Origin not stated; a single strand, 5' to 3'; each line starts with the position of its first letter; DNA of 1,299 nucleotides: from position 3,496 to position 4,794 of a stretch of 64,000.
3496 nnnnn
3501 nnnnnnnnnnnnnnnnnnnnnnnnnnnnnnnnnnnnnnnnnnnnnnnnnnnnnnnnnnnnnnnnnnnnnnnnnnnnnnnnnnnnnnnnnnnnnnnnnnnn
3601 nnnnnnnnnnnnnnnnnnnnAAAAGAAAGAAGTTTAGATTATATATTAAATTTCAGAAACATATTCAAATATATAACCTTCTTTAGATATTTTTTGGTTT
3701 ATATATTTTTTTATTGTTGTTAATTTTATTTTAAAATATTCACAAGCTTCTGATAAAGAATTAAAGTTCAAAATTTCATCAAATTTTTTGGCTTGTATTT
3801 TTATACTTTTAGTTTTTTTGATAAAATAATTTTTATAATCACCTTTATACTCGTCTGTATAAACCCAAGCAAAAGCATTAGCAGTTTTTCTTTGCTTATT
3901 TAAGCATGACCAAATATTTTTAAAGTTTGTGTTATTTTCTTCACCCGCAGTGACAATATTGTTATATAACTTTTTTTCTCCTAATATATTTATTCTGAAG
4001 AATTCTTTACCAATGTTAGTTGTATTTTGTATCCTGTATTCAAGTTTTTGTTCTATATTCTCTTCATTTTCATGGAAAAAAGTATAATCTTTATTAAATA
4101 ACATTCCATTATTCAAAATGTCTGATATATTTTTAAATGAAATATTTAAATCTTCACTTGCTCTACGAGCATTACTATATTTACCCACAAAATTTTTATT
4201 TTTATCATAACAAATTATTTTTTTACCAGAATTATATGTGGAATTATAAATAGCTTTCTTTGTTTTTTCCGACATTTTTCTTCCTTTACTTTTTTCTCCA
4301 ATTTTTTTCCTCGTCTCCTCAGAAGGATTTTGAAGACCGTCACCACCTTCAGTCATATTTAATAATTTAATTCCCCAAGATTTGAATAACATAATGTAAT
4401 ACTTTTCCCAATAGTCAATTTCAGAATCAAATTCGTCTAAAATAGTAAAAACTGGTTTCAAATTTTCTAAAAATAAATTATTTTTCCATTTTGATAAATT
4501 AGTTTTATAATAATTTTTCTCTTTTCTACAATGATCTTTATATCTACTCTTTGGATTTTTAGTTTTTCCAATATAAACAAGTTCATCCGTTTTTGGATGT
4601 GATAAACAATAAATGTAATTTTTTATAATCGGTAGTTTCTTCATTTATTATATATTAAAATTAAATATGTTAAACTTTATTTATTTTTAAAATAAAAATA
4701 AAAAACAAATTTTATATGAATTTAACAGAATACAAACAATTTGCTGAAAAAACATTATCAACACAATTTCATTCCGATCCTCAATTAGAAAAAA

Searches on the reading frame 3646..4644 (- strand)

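Call 10: search_protein_families(library=phrogs, proteins=[window:3646-4644:-], max_evalue=0.001)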
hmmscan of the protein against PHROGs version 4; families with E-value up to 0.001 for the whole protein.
window:3646-4644:- (332 aa): 3 families
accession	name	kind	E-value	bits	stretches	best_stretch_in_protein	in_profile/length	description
phrog_314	-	DNA, RNA and nucleotide metabolism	7.6e-16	59.1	1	8-268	178-472/574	homing endonuclease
phrog_27851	-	unknown function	0.00012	23.3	0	222-265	116-159/162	-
phrog_3312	-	DNA, RNA and nucleotide metabolism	0.00032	21.7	1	18-48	14-43/175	endonuclease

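Call 11: search_protein_families(library=pfam, proteins=[window:3646-4644:-], max_evalue=0.001)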
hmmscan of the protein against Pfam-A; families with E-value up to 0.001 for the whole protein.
window:3646-4644:- (332 aa): 3 families
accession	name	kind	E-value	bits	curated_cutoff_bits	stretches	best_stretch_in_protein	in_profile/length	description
PF01541.30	GIY-YIG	-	4.7e-09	36.9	22.6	1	8-91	1-76/78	GIY-YIG catalytic domain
PF07453.19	NUMOD1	-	1.3e-08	35.2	22.8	1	141-176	1-36/37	NUMOD1 domain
PF22083.2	I-HmuI_NUMOD-like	-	9.4e-06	25.6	27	0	221-255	6-40/46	DNA endonuclease I-HmuI-like, NUMOD-like domain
